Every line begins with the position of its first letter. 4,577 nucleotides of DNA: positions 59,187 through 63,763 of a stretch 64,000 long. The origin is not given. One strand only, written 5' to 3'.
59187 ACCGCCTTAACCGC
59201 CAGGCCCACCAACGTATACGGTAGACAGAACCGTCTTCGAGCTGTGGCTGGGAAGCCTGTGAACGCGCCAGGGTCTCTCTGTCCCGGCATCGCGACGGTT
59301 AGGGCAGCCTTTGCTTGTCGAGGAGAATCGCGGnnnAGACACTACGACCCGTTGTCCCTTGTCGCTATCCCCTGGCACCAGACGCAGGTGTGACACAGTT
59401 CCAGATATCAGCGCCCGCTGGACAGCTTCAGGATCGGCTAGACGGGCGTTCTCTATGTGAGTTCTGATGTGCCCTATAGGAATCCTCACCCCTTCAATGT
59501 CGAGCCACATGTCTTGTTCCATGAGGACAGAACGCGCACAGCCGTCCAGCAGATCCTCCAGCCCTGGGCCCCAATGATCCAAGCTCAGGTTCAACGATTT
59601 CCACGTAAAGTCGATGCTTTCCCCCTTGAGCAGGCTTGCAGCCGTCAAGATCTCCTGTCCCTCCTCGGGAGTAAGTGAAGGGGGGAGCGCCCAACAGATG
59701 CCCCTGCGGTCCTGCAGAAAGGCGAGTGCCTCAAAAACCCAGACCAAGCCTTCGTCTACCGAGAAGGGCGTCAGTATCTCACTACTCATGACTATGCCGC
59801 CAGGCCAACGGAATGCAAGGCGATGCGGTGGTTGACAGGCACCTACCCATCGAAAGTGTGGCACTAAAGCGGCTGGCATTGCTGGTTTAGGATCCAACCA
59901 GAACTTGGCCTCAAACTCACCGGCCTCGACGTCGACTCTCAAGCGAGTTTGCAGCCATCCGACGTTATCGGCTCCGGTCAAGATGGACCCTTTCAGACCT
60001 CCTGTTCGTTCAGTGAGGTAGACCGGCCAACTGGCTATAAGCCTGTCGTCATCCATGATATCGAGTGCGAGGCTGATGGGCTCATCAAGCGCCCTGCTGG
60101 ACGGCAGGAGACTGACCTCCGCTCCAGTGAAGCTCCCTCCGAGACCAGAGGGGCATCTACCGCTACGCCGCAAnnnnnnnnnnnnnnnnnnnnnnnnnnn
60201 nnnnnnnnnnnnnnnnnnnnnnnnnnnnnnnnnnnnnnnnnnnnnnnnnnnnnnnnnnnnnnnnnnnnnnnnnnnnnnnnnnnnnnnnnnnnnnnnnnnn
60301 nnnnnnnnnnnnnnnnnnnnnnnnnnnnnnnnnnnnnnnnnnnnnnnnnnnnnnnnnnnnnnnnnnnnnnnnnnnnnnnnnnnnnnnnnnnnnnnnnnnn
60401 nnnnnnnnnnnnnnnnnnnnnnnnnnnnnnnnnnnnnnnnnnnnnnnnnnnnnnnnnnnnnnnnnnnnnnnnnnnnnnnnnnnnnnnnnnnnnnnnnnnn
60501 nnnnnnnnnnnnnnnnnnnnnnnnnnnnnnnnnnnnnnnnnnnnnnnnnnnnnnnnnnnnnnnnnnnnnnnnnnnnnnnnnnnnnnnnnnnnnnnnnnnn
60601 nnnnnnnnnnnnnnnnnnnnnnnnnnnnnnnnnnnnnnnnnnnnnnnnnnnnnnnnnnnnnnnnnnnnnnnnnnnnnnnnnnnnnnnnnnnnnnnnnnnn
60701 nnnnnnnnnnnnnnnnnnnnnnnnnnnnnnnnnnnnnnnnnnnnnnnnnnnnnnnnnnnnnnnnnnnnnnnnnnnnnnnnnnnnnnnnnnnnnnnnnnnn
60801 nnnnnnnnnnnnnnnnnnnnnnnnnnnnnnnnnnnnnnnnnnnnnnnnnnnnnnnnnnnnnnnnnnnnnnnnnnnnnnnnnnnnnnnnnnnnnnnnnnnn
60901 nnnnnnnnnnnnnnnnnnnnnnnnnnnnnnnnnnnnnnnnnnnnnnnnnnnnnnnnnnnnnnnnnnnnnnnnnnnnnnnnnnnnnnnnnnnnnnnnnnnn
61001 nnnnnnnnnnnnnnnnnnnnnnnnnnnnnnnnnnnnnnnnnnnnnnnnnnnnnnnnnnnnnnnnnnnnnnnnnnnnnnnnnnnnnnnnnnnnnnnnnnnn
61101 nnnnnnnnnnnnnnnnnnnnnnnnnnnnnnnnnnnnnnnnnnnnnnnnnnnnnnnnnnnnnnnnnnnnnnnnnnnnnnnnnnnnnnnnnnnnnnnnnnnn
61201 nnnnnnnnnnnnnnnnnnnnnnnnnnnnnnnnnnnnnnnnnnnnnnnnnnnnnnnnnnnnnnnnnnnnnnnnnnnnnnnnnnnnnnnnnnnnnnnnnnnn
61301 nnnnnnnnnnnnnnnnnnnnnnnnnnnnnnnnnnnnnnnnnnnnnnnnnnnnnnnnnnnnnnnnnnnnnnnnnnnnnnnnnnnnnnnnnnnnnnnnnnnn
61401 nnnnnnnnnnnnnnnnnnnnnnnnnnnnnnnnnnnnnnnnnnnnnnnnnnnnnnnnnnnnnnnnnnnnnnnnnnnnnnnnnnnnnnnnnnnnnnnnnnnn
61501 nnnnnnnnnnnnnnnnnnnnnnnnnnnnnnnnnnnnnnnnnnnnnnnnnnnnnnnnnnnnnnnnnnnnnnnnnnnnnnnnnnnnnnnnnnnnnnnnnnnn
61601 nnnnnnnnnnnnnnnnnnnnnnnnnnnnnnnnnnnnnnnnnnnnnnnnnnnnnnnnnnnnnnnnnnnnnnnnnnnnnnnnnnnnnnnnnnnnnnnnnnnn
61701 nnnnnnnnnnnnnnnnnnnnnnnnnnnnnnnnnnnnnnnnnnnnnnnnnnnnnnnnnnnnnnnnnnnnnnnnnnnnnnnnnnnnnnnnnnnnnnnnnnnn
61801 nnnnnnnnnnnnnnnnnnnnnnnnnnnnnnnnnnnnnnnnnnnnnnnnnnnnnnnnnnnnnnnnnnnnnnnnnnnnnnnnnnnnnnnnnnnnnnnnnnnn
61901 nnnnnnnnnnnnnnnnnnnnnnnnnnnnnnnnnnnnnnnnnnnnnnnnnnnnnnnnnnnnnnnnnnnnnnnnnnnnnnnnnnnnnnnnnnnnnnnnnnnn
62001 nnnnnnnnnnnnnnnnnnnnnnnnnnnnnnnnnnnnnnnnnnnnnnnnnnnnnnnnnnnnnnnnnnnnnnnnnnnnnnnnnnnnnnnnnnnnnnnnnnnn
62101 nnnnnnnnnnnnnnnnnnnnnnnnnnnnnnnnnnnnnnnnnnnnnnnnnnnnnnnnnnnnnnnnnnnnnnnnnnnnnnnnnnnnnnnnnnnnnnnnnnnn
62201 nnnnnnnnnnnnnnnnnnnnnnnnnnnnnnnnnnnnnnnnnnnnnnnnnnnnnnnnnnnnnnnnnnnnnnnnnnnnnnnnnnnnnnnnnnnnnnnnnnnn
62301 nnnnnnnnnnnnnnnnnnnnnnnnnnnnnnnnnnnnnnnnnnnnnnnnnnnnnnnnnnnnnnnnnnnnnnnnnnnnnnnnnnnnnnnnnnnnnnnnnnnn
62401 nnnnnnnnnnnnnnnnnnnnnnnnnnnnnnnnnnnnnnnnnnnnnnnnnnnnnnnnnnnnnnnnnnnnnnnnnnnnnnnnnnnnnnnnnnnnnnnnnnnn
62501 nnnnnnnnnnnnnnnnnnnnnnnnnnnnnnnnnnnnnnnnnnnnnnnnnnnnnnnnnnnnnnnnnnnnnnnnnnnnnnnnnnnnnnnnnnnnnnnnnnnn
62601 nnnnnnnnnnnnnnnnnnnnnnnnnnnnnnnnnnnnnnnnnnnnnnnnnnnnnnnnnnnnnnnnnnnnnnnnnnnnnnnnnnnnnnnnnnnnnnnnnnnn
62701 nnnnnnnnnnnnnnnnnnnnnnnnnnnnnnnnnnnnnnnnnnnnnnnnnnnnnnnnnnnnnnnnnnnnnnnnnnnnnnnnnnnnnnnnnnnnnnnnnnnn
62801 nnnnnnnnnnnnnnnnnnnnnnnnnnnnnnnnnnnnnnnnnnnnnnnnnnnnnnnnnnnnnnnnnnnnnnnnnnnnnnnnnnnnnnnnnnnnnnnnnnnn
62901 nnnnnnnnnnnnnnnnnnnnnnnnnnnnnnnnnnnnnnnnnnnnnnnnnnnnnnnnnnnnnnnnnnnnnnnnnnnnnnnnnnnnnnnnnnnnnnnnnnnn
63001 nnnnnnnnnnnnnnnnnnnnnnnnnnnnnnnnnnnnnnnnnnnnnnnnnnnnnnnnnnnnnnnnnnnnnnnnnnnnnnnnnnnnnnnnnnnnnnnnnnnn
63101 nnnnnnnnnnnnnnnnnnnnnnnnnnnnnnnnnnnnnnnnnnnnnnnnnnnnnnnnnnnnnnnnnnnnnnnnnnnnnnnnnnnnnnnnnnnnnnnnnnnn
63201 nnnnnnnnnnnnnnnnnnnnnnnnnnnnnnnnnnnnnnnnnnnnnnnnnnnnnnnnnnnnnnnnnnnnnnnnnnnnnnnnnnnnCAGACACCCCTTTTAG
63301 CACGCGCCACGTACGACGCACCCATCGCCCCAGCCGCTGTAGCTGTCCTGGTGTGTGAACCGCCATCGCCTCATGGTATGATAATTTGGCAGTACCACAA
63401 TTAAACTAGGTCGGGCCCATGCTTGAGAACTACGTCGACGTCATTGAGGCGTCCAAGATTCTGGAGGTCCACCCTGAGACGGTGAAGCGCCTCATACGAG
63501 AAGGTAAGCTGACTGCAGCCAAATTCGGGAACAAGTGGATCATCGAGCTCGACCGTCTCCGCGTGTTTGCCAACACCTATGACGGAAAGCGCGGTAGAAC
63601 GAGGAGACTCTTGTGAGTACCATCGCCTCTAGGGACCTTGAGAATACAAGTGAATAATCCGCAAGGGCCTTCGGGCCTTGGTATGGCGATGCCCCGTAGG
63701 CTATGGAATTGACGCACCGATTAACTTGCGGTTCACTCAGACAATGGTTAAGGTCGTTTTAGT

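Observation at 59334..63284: Decayed three-gene candidate defence cluster: ApeA-like HEPN plus two nuclease-like genes beside an excisionase-type HTH gene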

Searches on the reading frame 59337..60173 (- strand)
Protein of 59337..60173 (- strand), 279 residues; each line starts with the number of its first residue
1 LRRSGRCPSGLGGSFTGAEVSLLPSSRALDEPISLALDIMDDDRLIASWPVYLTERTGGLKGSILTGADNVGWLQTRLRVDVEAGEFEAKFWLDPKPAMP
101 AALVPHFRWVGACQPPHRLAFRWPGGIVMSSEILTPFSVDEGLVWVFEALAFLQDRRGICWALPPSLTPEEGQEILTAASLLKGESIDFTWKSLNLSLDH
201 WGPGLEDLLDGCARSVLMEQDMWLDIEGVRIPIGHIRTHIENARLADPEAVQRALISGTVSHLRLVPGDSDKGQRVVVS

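Call 7: search_protein_families(library=pfam, max_evalue=1, proteins=[window:59337-60173:-])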
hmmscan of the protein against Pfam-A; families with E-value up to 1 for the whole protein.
seq(279 aa): 0 families

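Call 8: search_protein_families(library=padloc, max_evalue=1, proteins=[window:59337-60173:-])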
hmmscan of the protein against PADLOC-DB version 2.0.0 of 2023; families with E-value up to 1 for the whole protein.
seq(279 aa): 0 families

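Call 10: search_protein_families(library=ncbifam, max_evalue=1, proteins=[window:59337-60173:-])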
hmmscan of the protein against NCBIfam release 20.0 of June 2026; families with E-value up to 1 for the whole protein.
seq(279 aa): 0 families

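Call 72: search_protein_representatives(protein=window:59337-60173:-)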
Query: 279 residues. Proteins with E-value up to 0.001 (for the whole library): 269; up to 1e-10: 98; up to 1e-30: 17. The best 150 are listed.
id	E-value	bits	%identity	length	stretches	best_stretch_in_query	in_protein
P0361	2.7e-89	315.6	53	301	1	7-278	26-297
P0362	3.8e-76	272.5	49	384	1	7-278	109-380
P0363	3.8e-73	262.6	52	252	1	28-279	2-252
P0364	4.9e-57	209.8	55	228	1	8-186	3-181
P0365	3.8e-56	206.8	40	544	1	7-278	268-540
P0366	1.3e-53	198.5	40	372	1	6-277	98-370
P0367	9.3e-50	185.9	53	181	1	99-279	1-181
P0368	8.8e-46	172.8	59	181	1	133-279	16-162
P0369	2.1e-45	171.6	52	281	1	7-166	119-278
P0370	8.2e-44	166.3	52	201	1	7-166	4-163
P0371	6.6e-42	160.1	34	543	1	7-278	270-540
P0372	4.3e-39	150.9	64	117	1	163-279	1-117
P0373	2.9e-36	141.6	33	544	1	7-272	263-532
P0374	6.0e-35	137.2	67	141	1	177-278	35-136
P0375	7.7e-33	130.3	36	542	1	12-270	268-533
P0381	5.4e-25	104.6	34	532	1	7-275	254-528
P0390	3.5e-22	95.3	29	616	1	8-274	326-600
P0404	1.2e-17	80.4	27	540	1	7-278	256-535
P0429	3.4e-13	65.9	26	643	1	7-273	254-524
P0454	4.1e-11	59.0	27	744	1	7-244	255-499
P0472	6.3e-10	55.1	27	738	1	30-272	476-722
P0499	1.9e-08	50.2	22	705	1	8-244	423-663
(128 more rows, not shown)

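Call 73: search_protein_families(library=pfam, max_evalue=0.01, proteins=[P0365, P0371, P0373, P0381, P0390, P0404, P0429, P0454, P0472, P0499])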
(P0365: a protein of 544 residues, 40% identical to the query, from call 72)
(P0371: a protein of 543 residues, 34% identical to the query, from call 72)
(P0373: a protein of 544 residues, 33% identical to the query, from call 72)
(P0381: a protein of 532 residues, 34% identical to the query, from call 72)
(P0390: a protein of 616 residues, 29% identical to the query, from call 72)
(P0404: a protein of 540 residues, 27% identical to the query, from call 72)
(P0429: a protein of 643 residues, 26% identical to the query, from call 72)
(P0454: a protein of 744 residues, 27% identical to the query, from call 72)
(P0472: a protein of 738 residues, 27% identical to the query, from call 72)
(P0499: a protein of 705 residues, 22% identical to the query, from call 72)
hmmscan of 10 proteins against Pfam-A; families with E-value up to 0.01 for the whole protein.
P0365 (544 aa): 0 families

P0371 (543 aa): 0 families

P0373 (544 aa): 0 families

P0381 (532 aa): 0 families

P0390 (616 aa): 0 families

P0404 (540 aa): 0 families

P0429 (643 aa): 2 families
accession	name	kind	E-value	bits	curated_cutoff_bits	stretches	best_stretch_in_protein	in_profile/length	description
PF01909.29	NTP_transf_2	-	4.6e-07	30.6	21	1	553-624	7-78/93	Nucleotidyltransferase domain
PF18765.7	Polbeta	-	1.1e-05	26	26.9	1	563-607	16-60/93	Polymerase beta, Nucleotidyltransferase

P0454 (744 aa): 1 family
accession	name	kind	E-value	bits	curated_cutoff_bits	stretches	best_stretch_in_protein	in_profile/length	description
PF04471.18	Mrr_cat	-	0.0035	17.9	21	0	651-689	50-88/115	Restriction endonuclease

P0472 (738 aa): 0 families

P0499 (705 aa): 0 families

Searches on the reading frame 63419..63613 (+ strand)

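Call 10: search_protein_families(library=ncbifam, max_evalue=1, proteins=[window:63419-63613:+])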
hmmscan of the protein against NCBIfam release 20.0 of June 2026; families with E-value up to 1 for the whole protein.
seq(65 aa): 4 families
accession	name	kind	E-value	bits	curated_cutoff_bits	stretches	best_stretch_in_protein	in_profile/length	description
TIGR01764.1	excise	domain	7.6e-08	32.6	28.8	1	9-47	5-43/49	excisionase family DNA-binding protein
NF040990.2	MamR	equivalog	0.00095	19.4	100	1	9-42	47-80/91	magnetosome protein MamR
NF033518.0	transpos_IS607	equivalog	0.039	13.5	110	1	10-48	2-41/187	IS607 family transposase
NF038291.1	rep_pAB02_ORF2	subfamily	0.2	12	85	1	8-54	5-49/172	plasmid replication DNA-binding protein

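Call 80: search_protein_families(library=phrogs, max_evalue=0.01, proteins=[window:63419-63613:+])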
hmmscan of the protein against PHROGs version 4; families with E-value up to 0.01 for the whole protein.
window:63419-63613:+ (65 aa): 7 families
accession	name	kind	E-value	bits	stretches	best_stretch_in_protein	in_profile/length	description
phrog_6401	-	DNA, RNA and nucleotide metabolism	1.5e-05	25.8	1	6-50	10-55/64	DNA binding protein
phrog_2655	-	integration and excision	8.5e-05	23.3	1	2-49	111-162/181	excisionase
phrog_66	-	integration and excision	9.8e-05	23.2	1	4-59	92-148/412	excisionase and transcriptional regulator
phrog_10045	-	DNA, RNA and nucleotide metabolism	0.0017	19.1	1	4-43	19-59/74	HTH DNA binding protein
phrog_2907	-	integration and excision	0.0033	18.8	1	9-35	10-36/117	excisionase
phrog_1840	-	integration and excision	0.0035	18.8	1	12-42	14-44/90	excisionase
phrog_19913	-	unknown function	0.0083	17.6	1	2-49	67-114/134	-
